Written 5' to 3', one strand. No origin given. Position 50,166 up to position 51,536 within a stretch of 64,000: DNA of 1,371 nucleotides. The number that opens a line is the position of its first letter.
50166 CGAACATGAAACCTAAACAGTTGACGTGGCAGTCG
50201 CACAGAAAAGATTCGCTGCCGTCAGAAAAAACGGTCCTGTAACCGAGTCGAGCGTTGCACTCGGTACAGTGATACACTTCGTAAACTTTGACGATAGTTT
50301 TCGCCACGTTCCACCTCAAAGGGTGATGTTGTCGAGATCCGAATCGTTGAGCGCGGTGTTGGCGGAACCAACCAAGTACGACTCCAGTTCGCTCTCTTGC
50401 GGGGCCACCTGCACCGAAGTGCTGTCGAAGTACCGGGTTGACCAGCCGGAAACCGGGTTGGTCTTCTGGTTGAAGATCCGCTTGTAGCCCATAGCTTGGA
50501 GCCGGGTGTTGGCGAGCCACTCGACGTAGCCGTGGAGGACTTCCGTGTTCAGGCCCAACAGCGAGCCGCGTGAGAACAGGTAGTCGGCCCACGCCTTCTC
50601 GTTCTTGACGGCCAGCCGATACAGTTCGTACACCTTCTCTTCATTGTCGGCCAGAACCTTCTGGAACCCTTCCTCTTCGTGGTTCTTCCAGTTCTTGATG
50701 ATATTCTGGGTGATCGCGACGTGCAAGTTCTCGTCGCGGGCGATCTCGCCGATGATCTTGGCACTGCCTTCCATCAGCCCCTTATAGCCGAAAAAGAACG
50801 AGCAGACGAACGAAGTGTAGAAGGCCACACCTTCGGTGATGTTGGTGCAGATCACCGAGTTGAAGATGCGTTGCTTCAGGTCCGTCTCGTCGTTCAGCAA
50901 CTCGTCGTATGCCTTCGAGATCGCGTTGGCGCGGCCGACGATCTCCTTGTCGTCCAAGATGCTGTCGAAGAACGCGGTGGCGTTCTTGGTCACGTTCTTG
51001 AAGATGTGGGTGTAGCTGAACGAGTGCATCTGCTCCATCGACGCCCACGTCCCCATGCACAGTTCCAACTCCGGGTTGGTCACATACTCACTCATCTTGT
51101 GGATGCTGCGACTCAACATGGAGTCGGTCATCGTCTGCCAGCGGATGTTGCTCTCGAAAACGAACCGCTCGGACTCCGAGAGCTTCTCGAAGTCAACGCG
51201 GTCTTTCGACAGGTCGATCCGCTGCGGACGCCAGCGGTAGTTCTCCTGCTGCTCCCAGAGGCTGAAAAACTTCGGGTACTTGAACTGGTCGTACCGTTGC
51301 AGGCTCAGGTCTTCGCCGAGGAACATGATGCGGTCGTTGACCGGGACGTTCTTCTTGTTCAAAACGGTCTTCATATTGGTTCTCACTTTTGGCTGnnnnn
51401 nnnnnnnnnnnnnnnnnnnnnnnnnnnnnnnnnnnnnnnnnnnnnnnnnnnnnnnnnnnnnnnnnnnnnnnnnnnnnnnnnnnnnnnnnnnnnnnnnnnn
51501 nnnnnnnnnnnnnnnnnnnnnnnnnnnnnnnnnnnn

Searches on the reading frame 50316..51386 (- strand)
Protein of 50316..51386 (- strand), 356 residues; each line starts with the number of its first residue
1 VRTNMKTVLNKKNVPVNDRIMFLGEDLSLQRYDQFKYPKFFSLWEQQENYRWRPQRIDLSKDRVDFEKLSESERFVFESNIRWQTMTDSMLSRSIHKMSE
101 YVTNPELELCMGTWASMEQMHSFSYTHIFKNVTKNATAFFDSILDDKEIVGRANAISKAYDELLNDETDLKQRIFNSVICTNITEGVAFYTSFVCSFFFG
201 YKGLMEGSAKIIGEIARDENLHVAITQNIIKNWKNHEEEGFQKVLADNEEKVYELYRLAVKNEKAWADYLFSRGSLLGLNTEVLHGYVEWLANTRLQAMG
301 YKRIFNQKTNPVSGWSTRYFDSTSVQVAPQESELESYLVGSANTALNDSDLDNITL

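Call 20: search_protein_families(library=pfam, proteins=[window:50316-51386:-], max_evalue=0.001)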
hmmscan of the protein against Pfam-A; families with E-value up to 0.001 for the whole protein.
window:50316-51386:- (356 aa): 1 family
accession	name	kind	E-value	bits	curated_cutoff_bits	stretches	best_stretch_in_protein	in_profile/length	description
PF00268.27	Ribonuc_red_sm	-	4e-56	190.9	33.6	1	34-311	6-281/281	Ribonucleotide reductase, small chain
